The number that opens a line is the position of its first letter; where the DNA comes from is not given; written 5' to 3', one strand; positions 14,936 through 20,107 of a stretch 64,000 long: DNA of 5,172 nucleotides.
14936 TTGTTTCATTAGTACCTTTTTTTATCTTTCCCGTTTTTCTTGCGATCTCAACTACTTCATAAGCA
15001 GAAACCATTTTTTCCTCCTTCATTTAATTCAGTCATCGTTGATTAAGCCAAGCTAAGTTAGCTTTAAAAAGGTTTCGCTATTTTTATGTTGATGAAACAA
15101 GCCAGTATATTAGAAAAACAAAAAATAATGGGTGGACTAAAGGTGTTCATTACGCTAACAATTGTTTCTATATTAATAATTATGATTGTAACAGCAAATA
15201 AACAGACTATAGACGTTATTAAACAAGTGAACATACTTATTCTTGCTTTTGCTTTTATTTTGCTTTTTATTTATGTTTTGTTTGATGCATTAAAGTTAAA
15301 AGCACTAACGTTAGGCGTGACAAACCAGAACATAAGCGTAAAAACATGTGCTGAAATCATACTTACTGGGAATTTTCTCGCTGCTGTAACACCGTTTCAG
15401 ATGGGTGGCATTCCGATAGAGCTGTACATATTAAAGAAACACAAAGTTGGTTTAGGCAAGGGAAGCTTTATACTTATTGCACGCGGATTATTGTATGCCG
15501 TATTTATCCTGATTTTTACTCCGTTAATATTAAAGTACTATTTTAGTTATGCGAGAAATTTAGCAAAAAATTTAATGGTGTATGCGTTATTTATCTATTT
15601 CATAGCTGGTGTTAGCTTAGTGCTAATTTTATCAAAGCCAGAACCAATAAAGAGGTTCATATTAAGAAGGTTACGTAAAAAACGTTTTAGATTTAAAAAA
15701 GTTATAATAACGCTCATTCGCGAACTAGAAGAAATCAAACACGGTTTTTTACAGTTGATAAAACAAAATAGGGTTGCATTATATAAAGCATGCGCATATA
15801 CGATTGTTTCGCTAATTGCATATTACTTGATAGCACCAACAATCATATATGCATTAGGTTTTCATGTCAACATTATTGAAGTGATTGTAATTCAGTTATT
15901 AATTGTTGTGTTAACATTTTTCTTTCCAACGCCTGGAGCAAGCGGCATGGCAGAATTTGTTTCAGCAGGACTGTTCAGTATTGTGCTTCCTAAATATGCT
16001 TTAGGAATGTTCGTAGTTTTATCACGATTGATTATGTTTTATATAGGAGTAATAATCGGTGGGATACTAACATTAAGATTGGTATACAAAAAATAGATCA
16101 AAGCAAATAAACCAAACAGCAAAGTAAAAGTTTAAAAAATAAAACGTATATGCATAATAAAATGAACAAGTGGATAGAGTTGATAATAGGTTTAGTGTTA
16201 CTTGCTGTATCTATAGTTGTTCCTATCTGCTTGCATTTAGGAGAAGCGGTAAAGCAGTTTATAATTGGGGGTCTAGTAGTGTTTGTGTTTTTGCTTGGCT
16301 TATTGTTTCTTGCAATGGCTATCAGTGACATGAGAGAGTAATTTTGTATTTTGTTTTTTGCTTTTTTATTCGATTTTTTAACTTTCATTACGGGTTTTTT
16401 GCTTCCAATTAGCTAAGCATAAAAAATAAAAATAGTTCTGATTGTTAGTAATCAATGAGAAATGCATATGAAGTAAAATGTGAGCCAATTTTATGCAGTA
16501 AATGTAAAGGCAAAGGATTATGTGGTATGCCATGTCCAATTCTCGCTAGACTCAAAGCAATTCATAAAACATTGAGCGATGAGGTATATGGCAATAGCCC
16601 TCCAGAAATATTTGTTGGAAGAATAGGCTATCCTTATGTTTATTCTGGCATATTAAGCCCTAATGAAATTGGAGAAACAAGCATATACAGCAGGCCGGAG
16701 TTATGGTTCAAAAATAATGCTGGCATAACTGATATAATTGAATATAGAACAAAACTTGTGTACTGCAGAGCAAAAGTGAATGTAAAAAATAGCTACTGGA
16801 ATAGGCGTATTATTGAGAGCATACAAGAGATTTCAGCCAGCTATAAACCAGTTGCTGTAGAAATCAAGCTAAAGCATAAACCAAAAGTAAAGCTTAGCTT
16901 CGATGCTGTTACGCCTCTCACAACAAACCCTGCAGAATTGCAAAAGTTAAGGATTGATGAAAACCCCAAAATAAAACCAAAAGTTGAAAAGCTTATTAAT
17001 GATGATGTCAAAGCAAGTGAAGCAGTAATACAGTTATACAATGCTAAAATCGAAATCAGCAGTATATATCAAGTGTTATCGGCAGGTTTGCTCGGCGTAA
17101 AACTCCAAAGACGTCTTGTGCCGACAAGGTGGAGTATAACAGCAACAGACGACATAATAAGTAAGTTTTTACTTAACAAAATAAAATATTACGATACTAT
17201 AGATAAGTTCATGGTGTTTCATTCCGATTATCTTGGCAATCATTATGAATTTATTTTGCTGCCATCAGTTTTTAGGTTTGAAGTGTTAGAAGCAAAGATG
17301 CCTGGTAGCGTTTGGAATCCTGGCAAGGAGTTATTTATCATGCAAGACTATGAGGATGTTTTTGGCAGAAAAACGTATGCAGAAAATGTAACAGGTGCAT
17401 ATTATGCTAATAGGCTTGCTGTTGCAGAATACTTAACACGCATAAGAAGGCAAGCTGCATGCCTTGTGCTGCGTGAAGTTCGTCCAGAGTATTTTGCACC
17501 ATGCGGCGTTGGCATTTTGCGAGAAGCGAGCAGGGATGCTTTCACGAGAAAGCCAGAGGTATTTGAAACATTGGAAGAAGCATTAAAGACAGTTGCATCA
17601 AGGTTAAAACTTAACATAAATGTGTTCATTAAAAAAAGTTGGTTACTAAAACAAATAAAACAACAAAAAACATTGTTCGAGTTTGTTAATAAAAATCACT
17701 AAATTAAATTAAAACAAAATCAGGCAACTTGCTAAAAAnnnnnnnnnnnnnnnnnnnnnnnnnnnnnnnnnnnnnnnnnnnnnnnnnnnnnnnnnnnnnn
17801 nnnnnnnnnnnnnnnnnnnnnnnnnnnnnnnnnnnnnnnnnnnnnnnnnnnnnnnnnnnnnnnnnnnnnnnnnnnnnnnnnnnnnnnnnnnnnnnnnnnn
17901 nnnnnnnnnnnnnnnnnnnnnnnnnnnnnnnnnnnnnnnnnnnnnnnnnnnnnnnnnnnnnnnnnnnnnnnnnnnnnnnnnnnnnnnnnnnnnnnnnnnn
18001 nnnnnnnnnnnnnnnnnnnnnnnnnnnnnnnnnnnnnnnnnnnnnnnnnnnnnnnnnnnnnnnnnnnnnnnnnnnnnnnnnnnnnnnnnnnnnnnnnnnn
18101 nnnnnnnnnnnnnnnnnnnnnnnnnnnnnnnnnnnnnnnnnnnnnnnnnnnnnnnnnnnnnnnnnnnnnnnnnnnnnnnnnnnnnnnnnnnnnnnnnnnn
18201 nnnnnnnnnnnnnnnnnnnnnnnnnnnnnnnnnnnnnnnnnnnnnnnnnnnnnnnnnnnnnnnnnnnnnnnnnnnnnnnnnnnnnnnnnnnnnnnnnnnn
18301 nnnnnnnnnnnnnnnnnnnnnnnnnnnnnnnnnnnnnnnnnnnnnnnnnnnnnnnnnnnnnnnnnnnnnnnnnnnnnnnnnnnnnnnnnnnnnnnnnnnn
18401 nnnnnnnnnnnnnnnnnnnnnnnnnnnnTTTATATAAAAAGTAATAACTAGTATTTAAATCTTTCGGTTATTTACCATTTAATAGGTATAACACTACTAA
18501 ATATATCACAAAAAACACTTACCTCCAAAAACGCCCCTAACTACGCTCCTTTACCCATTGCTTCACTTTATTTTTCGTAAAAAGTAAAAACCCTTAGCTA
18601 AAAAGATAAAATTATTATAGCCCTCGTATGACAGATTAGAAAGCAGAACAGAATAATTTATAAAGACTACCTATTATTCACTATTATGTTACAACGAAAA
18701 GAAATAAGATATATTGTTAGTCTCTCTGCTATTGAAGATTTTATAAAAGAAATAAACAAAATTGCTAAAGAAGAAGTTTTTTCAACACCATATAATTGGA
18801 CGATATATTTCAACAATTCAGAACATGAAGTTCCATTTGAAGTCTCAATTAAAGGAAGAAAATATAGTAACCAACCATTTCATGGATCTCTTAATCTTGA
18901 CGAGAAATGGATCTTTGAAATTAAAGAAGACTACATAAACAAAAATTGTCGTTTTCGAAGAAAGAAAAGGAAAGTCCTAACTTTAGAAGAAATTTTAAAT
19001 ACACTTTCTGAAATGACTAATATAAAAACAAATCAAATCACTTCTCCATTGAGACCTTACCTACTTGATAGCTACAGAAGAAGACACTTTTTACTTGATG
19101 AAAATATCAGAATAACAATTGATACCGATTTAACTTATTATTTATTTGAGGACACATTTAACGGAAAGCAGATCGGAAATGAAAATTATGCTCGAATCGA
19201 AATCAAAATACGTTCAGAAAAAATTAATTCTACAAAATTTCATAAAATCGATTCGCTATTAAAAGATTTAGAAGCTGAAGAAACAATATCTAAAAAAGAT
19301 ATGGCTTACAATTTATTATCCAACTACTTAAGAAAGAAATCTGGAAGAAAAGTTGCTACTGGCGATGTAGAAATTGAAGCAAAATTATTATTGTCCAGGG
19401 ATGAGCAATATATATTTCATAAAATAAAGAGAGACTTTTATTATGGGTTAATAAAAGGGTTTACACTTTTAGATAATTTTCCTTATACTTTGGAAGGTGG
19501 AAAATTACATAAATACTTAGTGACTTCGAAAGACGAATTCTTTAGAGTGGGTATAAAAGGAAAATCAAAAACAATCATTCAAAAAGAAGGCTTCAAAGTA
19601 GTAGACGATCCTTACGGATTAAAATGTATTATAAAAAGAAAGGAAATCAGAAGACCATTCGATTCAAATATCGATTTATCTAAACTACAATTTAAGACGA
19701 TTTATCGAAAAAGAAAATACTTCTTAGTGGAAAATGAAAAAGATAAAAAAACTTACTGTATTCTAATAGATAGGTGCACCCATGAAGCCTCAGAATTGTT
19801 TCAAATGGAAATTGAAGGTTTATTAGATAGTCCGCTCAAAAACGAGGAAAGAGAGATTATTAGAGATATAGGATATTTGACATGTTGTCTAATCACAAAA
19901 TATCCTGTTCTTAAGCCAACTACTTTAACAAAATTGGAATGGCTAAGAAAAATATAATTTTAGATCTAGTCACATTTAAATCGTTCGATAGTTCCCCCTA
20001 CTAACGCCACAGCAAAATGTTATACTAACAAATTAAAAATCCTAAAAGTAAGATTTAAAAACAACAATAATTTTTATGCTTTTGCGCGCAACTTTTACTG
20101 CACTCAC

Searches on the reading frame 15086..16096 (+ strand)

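Call 22: search_protein_families(library=pfam, proteins=[window:15086-16096:+], max_evalue=0.001)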
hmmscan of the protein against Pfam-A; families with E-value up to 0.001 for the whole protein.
window:15086-16096:+ (336 aa): 1 family
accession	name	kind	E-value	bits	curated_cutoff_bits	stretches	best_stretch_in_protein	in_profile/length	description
PF03706.18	LPG_synthase_TM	-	5.9e-31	108.5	33.4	1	25-325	6-302/302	Lysylphosphatidylglycerol synthase TM region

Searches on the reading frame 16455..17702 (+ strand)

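Call 75: search_protein_families(library=pfam, proteins=[window:16455-17702:+], max_evalue=0.001)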
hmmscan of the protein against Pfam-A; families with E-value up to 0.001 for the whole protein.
window:16455-17702:+ (415 aa): 2 families
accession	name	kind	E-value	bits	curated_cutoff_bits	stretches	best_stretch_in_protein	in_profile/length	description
PF04894.17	Nre_N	-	4.7e-89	299.2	25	1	22-288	1-270/270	Archaeal Nre, N-terminal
PF04895.17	Nre_C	-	1.1e-34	119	27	1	301-410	2-110/110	Archaeal Nre, C-terminal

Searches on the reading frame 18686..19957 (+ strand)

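Call 22: search_protein_families(library=pfam, proteins=[window:18686-19957:+], max_evalue=0.001)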
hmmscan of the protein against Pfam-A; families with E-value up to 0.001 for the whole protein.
window:18686-19957:+ (423 aa): 1 family
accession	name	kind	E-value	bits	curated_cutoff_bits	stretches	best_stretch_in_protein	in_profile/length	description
PF09359.15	VTC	-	2.7e-09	37.4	23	1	40-198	44-215/235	VTC domain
